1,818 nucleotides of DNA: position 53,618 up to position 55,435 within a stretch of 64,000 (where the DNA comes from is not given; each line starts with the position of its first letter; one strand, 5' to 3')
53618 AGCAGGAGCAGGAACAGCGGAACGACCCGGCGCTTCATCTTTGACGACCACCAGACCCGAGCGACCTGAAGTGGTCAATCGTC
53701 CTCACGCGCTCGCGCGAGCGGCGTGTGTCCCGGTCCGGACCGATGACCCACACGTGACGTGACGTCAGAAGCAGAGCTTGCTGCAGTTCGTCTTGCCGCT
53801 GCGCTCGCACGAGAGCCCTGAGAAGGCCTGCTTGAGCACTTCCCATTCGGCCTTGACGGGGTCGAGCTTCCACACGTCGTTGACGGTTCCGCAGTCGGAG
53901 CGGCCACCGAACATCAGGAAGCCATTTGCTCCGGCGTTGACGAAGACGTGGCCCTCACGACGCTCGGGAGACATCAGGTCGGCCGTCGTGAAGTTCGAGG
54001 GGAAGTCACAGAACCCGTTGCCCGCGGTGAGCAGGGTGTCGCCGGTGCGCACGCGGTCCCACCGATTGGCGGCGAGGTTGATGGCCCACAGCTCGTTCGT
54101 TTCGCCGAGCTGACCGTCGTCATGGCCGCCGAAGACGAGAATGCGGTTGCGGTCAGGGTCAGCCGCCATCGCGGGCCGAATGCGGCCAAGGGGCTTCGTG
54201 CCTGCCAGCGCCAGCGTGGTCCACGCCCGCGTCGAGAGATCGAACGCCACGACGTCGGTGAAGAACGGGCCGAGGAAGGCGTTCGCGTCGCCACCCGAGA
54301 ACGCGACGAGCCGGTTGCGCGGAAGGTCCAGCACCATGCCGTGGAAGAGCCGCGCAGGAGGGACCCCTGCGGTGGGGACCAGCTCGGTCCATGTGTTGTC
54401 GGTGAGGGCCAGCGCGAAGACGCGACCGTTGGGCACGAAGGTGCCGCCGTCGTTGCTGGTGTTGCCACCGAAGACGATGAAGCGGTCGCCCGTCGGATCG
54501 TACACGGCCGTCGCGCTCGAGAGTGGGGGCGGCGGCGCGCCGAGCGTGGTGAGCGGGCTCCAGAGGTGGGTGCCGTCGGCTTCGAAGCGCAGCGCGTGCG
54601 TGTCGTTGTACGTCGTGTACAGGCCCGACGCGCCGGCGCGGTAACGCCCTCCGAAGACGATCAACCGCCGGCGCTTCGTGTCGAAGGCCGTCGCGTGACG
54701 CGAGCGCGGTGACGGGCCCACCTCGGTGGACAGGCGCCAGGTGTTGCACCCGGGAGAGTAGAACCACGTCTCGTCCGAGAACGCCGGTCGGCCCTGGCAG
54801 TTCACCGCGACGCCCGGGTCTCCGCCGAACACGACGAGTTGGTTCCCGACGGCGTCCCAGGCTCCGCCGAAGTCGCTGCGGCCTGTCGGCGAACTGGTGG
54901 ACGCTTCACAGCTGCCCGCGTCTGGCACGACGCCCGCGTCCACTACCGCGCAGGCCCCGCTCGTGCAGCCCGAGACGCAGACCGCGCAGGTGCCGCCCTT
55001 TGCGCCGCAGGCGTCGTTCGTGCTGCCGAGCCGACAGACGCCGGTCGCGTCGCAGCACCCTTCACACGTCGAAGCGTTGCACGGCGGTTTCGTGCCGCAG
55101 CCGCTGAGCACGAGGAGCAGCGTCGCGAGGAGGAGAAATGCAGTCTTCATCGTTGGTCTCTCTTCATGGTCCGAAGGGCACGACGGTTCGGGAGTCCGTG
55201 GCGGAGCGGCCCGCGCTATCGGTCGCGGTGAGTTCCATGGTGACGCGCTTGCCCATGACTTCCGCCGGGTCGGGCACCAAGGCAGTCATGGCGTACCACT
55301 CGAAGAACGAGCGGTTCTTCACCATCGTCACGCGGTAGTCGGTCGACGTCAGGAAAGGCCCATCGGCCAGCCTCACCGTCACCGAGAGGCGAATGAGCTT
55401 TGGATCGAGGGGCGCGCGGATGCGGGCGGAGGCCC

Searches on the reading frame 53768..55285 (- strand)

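Call 69: search_protein_families(library=pfam, proteins=[window:53768-55285:-], max_evalue=0.0001)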
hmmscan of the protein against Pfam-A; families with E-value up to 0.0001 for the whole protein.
window:53768-55285:- (506 aa): 8 families
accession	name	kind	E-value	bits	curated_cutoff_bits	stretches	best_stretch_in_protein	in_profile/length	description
PF24681.1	Kelch_KLHDC2_KLHL20_DRC7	-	1.1e-59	201.9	50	3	145-368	6-204/221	KLHDC2/KLHL20/DRC7 Kelch-repeats domain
PF24981.1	Beta-prop_ATRN-LZTR1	-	3.7e-30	105.6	50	2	130-331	34-219/289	Attractin/LZTR1 beta-propeller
PF13418.12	Kelch_4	-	2.7e-25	88.5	21.6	0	193-253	1-48/49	Galactose oxidase, central domain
PF13415.12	Kelch_3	-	2.9e-25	88.3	22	0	266-320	1-48/48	Galactose oxidase, central domain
PF13964.12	Kelch_6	-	7.4e-17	61.1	25.3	0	312-359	2-44/50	Kelch motif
PF01344.31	Kelch_1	-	7.4e-11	41.8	20.1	0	379-413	11-43/46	Kelch motif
PF07646.21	Kelch_2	-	1.7e-10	40.7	21.3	0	453-485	11-45/48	Kelch motif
PF13854.13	Kelch_HCF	-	2.9e-09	37.1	113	1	130-388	10-258/345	Host cell factor, Kelch-repeats domain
